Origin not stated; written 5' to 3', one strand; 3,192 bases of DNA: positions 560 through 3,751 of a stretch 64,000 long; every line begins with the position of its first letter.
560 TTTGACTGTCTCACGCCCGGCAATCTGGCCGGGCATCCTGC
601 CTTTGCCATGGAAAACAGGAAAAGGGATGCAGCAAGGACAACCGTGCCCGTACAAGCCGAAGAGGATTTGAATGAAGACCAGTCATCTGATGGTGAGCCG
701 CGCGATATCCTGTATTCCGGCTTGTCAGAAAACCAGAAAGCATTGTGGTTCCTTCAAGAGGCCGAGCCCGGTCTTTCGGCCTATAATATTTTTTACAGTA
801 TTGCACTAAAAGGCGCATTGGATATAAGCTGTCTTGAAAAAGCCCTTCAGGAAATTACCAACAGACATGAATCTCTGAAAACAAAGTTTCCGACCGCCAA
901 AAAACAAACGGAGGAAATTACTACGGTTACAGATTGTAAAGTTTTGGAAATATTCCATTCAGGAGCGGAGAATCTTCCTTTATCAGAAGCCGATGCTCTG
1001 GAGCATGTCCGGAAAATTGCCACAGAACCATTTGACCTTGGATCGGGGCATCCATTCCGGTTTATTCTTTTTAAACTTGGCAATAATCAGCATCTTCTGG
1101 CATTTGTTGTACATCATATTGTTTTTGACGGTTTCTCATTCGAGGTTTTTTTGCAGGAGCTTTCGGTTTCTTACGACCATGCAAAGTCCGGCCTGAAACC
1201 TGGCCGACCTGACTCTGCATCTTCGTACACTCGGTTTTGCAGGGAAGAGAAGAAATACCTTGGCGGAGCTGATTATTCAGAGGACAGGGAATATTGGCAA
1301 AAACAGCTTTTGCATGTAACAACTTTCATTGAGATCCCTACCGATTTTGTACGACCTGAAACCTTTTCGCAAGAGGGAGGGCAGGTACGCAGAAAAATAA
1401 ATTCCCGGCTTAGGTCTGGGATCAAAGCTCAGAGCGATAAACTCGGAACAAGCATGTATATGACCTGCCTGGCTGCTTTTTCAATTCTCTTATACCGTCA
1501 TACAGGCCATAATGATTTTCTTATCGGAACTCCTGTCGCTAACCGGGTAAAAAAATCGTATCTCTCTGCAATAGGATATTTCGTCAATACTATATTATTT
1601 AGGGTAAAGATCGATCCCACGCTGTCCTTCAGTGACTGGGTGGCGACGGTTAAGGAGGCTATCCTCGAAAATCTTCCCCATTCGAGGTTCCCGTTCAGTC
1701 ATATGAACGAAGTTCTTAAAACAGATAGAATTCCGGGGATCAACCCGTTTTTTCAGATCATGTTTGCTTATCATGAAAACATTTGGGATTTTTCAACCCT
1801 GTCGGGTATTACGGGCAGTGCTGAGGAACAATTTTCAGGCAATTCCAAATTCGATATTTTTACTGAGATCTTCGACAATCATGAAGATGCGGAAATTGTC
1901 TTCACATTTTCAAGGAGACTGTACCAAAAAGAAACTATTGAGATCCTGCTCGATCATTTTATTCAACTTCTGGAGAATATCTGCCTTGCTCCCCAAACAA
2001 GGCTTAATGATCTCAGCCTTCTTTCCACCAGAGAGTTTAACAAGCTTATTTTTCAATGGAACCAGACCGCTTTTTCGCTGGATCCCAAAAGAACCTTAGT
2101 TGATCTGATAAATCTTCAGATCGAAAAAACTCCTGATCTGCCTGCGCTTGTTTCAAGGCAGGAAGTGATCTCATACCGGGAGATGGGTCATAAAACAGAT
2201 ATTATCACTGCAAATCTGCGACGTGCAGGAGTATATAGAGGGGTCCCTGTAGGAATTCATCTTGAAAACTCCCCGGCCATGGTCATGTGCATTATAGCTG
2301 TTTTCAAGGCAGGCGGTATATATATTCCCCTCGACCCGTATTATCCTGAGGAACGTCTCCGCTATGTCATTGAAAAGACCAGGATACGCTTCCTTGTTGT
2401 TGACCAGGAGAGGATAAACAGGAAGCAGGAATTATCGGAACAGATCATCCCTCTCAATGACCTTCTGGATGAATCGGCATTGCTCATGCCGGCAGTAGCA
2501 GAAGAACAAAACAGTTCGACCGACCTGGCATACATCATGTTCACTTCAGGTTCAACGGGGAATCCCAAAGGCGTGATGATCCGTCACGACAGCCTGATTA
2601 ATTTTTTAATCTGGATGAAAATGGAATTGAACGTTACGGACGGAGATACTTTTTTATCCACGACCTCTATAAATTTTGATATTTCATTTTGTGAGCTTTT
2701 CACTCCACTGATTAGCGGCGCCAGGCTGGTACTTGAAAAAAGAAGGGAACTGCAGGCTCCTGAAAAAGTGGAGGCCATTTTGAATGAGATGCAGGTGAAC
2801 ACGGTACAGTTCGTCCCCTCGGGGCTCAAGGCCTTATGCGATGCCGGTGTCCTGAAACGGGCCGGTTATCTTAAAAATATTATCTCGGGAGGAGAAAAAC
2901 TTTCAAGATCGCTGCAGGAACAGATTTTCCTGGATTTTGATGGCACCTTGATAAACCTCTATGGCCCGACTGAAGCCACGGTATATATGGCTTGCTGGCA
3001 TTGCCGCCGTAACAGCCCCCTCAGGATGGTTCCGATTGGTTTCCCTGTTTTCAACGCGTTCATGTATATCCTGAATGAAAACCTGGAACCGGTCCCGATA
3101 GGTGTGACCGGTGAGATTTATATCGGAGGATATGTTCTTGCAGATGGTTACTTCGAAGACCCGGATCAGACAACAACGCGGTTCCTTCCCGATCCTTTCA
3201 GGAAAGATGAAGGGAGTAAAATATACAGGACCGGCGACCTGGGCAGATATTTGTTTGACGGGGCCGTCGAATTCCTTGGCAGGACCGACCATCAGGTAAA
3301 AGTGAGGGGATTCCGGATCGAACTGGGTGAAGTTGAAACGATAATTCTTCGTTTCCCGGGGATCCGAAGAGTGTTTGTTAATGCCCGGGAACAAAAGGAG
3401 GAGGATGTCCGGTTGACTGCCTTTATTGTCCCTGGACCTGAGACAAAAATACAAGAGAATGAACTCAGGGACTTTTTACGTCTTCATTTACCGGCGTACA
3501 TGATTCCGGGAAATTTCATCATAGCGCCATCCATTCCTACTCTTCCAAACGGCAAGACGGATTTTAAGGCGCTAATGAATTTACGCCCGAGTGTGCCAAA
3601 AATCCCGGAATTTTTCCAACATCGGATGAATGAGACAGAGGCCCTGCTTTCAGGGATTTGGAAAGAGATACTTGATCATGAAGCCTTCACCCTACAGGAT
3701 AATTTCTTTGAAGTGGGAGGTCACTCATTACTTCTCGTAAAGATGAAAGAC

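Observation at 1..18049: Hybrid NRPS-PKS-NRPS assembly line with its own PPTase, truncated at the window edge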

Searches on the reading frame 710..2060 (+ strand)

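Call 35: search_solved_structures(query=window:710-2060:+, max_evalue=1e-10)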
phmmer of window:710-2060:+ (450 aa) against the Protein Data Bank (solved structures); distinct sequences matched with E-value up to 1e-10: 47.
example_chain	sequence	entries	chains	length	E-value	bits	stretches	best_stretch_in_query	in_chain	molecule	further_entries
6p1j_A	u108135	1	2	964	9.4e-57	196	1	5-450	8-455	Txo2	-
6oyf_A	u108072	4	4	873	1.8e-54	188.5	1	5-450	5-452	Txo1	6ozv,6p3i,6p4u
2jgp_A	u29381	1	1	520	1.9e-47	165.3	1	3-438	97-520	TYROCIDINE SYNTHETASE 3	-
5u89_A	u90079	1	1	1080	1.8e-46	162.1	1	5-447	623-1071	Amino acid adenylation domain protein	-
7kw2_A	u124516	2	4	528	2.6e-44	154.9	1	5-429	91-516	PCP-C didomain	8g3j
7kvw_A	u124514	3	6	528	3.6e-44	154.5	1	5-429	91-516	PCP-C didomain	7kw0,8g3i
8fx7_A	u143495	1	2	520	3.7e-44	154.4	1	5-428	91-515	PCP-C didomain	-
8fx6_A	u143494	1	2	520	5.1e-44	154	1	5-428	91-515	PCP-C didomain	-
8xjz_C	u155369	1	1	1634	1.5e-41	145.9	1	2-443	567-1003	Peptide synthetase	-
8z0q_C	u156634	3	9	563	1.9e-41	145.5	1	4-432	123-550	Special condensation domain in NRPS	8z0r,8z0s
8qnf_A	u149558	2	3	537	2.9e-35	125.1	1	8-442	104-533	Condensation domain TomBC from the Tomaymycin non-ribosomal peptide synthetase | Tomaymycin non-ribosomal peptide synthetase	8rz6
4zxh_A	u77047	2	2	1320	2.1e-34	122.3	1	5-352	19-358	ABBFA_003403 | Tyrocidine synthetase 3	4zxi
9rde_A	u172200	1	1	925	8.1e-34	120.4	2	18-440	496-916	Bacitracin synthase 3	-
4tx2_B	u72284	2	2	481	1.1e-33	119.9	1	8-438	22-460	Non-ribosomal peptide synthetase | Peptide synthetase, module 7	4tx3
9x29_A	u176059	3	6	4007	2.3e-30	109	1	5-437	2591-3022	PKS-NRPS hybrid synthetase psoA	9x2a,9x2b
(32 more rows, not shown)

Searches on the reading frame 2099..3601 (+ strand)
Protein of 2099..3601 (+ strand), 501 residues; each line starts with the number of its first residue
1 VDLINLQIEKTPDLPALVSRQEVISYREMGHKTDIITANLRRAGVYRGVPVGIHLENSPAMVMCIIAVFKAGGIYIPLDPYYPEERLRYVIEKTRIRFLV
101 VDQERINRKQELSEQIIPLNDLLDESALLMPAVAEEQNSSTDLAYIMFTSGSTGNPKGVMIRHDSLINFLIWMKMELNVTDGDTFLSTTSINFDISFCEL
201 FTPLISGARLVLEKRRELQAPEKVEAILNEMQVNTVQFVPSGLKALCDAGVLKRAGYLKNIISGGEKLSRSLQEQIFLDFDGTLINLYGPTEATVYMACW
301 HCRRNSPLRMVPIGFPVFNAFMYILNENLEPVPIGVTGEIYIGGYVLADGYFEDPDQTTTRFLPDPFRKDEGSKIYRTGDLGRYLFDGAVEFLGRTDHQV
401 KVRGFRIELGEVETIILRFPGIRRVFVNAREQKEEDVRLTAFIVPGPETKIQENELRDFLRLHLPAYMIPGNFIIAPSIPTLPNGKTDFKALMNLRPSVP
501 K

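Call 63: search_solved_structures(query=window:2099-3601:+, max_evalue=1e-40)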
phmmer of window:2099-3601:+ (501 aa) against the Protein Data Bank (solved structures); distinct sequences matched with E-value up to 1e-40: 69 (the best 60 are shown).
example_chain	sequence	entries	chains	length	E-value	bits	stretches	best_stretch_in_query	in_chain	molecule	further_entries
6mfy_A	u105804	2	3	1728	6e-172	576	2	10-494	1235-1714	Linear gramicidin synthase subunit A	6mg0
6mfz_A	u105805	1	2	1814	7.2e-172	575.8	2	10-494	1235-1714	Linear gramicidin synthase subunit A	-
9be3_A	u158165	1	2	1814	7.2e-172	575.8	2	10-494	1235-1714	Linear gramicidin synthase subunit A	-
9be4_A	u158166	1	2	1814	7.2e-172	575.8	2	10-494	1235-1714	Linear gramicidin synthase subunit A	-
9meh_A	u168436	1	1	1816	7.2e-172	575.8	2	10-494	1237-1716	Linear gramicidin synthase subunit A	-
8xjz_C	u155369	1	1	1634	1.5e-115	390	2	18-496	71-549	Peptide synthetase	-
6p1j_A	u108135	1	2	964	5.2e-107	361.9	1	3-492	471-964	Txo2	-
4d4g_A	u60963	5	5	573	4.8e-96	325.7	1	3-492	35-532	APNAA1 | APNA A1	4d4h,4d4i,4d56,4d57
5u89_A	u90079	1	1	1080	3.3e-94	319.6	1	3-492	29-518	Amino acid adenylation domain protein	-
8jbr_A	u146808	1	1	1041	1e-92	314.7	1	3-492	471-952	McyA protein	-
9bfd_B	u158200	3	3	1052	6.7e-91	308.7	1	3-493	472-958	Tyrocidine synthase 2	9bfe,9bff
9bfd_A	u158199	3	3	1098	1.5e-87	297.6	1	5-493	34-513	Tyrocidine synthase 1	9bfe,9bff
1amu_A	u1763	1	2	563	8.5e-87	295.2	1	3-492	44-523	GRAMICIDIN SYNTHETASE 1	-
6oyf_A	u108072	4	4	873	2.4e-85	290.4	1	3-404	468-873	Txo1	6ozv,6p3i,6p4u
6ea3_B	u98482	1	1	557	2.7e-85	290.2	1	13-493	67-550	adenylation domain of Fuscachelin synthetase component H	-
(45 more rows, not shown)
